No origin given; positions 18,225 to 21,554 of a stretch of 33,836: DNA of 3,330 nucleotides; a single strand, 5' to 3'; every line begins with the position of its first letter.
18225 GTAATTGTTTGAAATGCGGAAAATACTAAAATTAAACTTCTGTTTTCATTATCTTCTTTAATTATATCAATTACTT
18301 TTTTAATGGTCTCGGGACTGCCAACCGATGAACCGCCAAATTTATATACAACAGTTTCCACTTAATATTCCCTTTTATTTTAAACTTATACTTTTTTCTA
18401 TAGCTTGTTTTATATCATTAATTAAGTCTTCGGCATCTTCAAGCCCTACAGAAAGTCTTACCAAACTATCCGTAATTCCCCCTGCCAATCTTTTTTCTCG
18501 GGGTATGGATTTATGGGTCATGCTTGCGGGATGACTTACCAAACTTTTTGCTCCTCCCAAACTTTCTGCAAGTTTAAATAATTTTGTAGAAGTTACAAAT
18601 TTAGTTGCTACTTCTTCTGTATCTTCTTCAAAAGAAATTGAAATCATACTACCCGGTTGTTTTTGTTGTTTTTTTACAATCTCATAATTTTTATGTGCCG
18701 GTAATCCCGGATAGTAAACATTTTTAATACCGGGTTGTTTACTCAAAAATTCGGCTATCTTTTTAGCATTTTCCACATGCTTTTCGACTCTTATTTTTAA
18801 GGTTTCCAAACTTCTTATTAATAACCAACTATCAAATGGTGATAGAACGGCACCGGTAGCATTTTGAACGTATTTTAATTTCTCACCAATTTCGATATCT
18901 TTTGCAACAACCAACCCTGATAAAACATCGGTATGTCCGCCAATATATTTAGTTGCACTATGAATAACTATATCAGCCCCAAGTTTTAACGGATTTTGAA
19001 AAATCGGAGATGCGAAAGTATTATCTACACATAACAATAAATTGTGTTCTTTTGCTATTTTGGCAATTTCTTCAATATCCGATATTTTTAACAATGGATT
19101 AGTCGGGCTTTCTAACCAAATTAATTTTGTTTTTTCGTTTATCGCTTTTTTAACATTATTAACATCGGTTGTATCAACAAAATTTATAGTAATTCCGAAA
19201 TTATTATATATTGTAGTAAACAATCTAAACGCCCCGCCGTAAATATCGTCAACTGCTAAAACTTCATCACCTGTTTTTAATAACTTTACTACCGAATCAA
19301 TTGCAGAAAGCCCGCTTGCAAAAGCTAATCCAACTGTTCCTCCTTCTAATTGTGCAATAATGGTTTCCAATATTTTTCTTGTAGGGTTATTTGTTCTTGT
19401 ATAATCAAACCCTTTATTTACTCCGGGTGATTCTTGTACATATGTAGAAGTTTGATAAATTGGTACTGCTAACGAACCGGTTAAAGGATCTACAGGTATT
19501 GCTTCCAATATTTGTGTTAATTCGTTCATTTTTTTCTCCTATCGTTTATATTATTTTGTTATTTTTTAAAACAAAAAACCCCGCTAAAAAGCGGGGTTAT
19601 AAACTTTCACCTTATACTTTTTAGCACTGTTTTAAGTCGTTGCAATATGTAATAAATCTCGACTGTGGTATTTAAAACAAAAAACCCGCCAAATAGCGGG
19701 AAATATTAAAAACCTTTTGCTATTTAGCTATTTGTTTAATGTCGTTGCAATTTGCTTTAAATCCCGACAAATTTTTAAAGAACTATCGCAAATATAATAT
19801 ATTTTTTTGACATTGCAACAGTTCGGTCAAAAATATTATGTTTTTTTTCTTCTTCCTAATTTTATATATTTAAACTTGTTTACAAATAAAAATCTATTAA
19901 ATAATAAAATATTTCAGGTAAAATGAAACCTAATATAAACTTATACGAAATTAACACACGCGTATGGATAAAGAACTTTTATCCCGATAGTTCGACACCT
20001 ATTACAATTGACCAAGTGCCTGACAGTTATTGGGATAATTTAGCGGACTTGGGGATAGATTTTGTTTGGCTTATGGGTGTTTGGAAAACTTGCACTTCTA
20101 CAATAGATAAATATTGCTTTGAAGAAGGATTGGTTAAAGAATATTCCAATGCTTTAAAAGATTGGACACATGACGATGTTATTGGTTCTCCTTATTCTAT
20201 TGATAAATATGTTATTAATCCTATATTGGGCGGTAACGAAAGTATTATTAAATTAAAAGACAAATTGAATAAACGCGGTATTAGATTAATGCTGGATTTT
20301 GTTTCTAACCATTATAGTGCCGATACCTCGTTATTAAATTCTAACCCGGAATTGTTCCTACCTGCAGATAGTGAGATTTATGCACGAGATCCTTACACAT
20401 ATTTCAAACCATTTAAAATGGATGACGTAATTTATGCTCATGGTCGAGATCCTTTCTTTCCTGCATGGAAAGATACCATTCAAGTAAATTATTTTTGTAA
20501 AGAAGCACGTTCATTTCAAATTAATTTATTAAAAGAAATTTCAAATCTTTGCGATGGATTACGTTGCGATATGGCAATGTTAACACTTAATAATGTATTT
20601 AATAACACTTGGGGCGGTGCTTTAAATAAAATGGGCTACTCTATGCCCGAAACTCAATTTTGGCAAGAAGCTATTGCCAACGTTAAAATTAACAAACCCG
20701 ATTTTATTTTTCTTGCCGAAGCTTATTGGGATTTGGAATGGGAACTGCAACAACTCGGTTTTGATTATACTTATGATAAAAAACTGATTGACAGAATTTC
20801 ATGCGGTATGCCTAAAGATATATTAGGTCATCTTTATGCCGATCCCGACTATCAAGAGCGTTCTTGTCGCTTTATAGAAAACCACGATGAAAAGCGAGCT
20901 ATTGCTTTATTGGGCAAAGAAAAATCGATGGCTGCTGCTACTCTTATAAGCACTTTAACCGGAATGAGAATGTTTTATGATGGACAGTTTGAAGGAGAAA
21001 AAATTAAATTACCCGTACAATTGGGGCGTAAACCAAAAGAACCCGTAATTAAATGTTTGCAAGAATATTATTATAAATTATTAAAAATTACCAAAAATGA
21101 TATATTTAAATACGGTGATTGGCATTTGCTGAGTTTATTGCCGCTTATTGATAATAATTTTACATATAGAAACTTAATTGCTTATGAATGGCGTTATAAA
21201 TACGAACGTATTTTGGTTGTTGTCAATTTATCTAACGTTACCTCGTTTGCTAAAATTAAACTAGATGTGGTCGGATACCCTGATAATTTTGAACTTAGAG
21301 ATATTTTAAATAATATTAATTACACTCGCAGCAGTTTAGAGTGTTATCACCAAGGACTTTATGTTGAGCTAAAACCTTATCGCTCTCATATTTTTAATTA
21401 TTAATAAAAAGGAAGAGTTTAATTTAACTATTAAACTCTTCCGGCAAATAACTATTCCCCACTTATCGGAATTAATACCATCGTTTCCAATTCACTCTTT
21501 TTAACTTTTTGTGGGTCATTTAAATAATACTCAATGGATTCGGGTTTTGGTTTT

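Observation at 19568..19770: Two complete riboswitch-plus-terminator units in tandem ahead of the met-type genes (candidate SAM-II-like aptamers)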

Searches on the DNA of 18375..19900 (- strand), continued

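Call 39: search_with_rna_model(model_id=R1, sources=[L081, L082, L083, L084, L085, L086, L087, L088, L089, L090, L091, L092, L093, L094, L095, L096, L097, L098, L099, L100, L101, L102, L103, L104, L105, L106, L107, L108, L109, L110, L111, L112, L113, L114, L115, L116, L117, L118, L119, L120, L121, L122, L123, L124, L125, L126, L127, L128, L129, L130, L131, L132, L133, L134, L135, L136, L137, L138, L139, L140, L141, L142, L143, L144, L145, L146, L147, L148, L149, L150, L151, L152, L153, L154, L155, L156, L157, L158, L159, L160], max_evalue=1)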
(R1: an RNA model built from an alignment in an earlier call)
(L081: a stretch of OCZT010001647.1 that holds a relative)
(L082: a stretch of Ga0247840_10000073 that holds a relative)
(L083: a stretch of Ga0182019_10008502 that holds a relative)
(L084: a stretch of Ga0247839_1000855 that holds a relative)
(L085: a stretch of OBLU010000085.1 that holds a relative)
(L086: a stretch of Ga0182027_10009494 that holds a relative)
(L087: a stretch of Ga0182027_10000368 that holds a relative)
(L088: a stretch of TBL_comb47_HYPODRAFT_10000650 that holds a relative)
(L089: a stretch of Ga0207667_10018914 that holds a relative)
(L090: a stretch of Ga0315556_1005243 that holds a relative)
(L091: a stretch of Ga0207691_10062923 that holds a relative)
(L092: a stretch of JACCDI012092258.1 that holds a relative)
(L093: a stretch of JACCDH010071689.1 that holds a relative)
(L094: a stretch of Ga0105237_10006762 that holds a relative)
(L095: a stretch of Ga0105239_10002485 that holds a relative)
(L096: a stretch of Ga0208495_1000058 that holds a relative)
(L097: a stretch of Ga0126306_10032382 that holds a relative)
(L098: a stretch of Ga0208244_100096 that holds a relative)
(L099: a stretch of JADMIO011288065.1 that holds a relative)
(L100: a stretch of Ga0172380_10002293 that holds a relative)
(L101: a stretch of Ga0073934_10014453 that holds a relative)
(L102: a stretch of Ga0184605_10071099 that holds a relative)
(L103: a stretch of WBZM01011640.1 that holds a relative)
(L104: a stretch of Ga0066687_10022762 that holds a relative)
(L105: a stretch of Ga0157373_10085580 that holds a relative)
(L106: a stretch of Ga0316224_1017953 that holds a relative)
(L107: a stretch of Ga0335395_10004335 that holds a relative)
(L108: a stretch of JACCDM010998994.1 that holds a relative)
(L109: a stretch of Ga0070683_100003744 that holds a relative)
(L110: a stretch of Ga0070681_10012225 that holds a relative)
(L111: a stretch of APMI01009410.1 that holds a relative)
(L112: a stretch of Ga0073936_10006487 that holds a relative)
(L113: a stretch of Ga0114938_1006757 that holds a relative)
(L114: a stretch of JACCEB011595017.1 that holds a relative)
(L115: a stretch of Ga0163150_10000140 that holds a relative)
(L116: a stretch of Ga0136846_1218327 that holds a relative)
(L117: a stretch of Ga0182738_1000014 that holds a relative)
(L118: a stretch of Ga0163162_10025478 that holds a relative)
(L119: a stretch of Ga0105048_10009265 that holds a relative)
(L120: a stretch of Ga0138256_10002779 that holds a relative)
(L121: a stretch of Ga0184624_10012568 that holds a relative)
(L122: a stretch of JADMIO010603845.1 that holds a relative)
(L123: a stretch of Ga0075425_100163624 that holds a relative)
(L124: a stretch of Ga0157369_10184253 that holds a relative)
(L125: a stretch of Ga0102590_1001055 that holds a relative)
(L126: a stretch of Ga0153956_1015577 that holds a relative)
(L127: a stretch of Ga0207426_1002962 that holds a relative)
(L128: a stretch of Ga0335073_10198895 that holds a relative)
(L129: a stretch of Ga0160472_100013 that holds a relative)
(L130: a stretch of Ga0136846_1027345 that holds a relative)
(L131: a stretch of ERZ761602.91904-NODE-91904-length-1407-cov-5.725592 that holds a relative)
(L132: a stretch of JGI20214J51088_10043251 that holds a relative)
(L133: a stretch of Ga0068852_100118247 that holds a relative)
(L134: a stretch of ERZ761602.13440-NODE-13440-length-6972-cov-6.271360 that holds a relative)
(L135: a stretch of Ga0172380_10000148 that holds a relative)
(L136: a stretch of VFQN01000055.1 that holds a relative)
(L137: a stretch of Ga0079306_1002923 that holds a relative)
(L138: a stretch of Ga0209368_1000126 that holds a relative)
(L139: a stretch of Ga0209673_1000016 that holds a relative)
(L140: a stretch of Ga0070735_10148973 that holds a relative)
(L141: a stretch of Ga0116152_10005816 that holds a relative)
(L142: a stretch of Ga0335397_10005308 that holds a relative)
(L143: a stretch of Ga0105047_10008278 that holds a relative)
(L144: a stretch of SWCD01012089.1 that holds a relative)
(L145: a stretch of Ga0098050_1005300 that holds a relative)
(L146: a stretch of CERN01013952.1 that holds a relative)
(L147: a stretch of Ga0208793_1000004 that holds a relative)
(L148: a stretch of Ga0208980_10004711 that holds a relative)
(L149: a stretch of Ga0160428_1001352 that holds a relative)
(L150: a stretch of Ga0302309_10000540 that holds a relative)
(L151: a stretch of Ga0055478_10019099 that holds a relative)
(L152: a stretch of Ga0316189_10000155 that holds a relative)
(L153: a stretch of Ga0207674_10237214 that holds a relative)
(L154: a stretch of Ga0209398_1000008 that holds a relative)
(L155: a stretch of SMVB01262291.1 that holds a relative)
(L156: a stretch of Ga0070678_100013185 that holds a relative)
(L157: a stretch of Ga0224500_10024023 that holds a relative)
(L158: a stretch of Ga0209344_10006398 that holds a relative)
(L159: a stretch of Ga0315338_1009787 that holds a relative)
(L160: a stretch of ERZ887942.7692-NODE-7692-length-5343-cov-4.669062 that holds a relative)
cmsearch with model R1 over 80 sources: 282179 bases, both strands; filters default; matches with E-value up to 1: 24.
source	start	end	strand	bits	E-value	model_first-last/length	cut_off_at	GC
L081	267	348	+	75.4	1.1e-15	1-81/81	no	0.3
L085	1359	1437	+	72.9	5.1e-15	1-81/81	no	0.34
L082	1256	1336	+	72.6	6.1e-15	1-81/81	no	0.3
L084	1256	1336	+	72.6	6.1e-15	1-81/81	no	0.3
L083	1358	1436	+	71.5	1.1e-14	1-81/81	no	0.35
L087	1354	1433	+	70.4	2.2e-14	1-81/81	no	0.32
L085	1255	1335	+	68.7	6e-14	1-81/81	no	0.31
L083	1254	1334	+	68.5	6.8e-14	1-81/81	no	0.32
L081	372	450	+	68.1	8.6e-14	1-81/81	no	0.33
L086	1355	1434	+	66.9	1.7e-13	1-81/81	no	0.31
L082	1359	1439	+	64.3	7.7e-13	1-81/81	no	0.32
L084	1359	1439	+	64.3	7.7e-13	1-81/81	no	0.32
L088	1355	1435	+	63.8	1e-12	1-81/81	no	0.33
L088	1255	1333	+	57.7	3.8e-11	1-81/81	no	0.34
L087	1254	1334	+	56.7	6.7e-11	1-81/81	no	0.37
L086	1254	1334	+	53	6e-10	1-81/81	no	0.38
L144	1047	1124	-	21.6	0.06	1-81/81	no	0.36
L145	1047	1124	-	21.6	0.06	1-81/81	no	0.36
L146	1047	1124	-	21.6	0.06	1-81/81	no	0.36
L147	1047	1124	-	21.6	0.06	1-81/81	no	0.36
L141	1047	1124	-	21.6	0.06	1-81/81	no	0.36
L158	1049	1126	-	20.8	0.097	1-81/81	no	0.36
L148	990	1058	+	18.7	0.33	1-81/81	no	0.28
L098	3309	3392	+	18.5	0.38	1-81/81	no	0.26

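Call 40: search_with_rna_model(model_id=R1, sources=[window, L001, L002, L003, L004, L005, L006, L007, L008, L009, L081, L082, L083, L085, L086, L087, L088], max_evalue=0.000001, make_alignment=true)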
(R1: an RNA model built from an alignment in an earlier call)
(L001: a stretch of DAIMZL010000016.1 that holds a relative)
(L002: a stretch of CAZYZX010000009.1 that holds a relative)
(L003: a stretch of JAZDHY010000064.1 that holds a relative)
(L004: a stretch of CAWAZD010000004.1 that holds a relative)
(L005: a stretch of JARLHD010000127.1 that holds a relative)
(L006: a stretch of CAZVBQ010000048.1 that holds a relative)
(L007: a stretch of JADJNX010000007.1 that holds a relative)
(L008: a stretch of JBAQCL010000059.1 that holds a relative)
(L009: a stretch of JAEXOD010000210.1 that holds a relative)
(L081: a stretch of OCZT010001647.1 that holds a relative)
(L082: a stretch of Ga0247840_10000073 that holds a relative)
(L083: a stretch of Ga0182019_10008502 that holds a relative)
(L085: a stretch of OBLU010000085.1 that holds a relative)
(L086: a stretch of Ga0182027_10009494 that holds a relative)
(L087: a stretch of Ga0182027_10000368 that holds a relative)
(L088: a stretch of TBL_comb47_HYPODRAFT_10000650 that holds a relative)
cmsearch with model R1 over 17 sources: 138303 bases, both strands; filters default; matches with E-value up to 0.000001: 32.
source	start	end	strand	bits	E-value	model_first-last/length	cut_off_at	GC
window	19700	19780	-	86.4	8.9e-19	1-81/81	no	0.26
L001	3746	3826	+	84.1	3.4e-18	1-81/81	no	0.27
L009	3559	3639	+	83.6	4.5e-18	1-81/81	no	0.26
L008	3853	3934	+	78.7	8.2e-17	1-81/81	no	0.32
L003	3657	3738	+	78.5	9e-17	1-81/81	no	0.22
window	19597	19675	-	77.8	1.4e-16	1-81/81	no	0.28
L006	3592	3672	+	77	2.2e-16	1-81/81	no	0.38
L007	3750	3830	+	76.8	2.5e-16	1-81/81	no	0.35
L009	3666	3744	+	76.7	2.6e-16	1-81/81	no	0.29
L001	3854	3932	+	76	3.9e-16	1-81/81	no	0.29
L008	3748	3827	+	75.5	5.3e-16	1-81/81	no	0.29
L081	267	348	+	75.4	5.6e-16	1-81/81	no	0.3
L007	3856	3936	+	75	7.3e-16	1-81/81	no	0.33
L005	1357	1435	+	74.2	1.1e-15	1-81/81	no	0.35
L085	1359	1437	+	72.9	2.5e-15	1-81/81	no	0.34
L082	1256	1336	+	72.6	3e-15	1-81/81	no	0.3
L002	3862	3940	+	72.2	3.7e-15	1-81/81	no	0.34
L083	1358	1436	+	71.5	5.5e-15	1-81/81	no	0.35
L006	3487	3566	+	71.5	5.7e-15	1-81/81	no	0.35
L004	3756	3837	+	70.9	7.9e-15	1-81/81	no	0.34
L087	1354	1433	+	70.4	1.1e-14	1-81/81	no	0.32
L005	1254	1334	+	69.9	1.4e-14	1-81/81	no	0.32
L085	1255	1335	+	68.7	2.9e-14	1-81/81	no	0.31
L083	1254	1334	+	68.5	3.4e-14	1-81/81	no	0.32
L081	372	450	+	68.1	4.2e-14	1-81/81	no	0.33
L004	3857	3935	+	68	4.4e-14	1-81/81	no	0.33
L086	1355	1434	+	66.9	8.2e-14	1-81/81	no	0.31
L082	1359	1439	+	64.3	3.8e-13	1-81/81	no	0.32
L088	1355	1435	+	63.8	5.1e-13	1-81/81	no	0.33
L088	1255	1333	+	57.7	1.9e-11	1-81/81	no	0.34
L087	1254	1334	+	56.7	3.3e-11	1-81/81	no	0.37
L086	1254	1334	+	53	2.9e-10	1-81/81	no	0.38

Alignment A3: 32 matches aligned to the model, 85 columns, each read 5' to 3' on its own strand. Consensus structure (alignment columns), stored with it:
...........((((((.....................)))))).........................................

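Call 58: search_dna_similar(query=window:19560-19800:-, collection=plasmids, mode=distant, max_rows=5)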
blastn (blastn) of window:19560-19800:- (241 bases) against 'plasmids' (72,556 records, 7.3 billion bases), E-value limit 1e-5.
No match.

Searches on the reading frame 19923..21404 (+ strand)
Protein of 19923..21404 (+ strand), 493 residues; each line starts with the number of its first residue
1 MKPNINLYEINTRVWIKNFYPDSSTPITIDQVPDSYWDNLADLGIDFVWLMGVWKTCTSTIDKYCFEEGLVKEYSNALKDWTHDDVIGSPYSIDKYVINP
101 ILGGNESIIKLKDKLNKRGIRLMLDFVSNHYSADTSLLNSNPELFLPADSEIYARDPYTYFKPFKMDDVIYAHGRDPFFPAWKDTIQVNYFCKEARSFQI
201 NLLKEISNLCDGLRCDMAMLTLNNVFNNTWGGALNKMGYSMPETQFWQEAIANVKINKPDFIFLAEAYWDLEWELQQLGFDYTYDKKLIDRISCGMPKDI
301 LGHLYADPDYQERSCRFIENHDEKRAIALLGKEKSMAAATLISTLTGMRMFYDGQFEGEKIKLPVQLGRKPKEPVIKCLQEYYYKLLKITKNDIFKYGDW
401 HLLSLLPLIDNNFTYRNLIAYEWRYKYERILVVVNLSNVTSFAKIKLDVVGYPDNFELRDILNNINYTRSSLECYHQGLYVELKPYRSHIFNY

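Call 7: search_protein_families(library=ncbifam, proteins=[window:19923-21404:+])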
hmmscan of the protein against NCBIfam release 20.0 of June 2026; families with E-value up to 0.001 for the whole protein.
window:19923-21404:+ (493 aa): 8 families
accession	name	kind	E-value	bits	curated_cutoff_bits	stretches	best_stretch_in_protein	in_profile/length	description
NF041321.1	Alpha-amyl_MalA_Halo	equivalog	5.1e-16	58.2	875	1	236-445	425-633/666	alpha-amylase MalA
NF041090.1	Cyc-maltodext_AglB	equivalog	6.6e-08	31.8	540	1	93-140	99-146/470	cyclomaltodextrinase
NF008051.0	PRK10785.1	equivalog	9e-07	27.4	568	1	94-135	214-255/607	maltodextrin glucosidase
TIGR02403.1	trehalose_treC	equivalog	1.3e-05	24.1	799.05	0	91-135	59-104/544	alpha,alpha-phosphotrehalase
NF011086.0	PRK14511.1-3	equivalog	0.0001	20.6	1411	1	93-132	55-94/924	malto-oligosyltrehalose synthase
TIGR02401.1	trehalose_TreY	equivalog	0.0003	19.2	498.65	1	93-134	52-93/838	malto-oligosyltrehalose synthase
TIGR02456.1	treS_nterm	equivalog_domain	0.00062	18.4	678.35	0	91-136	60-106/539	maltose alpha-D-glucosyltransferase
NF011077.0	PRK14507.1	equivalog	0.001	16.5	2148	0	93-131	794-832/1693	malto-oligosyltrehalose synthase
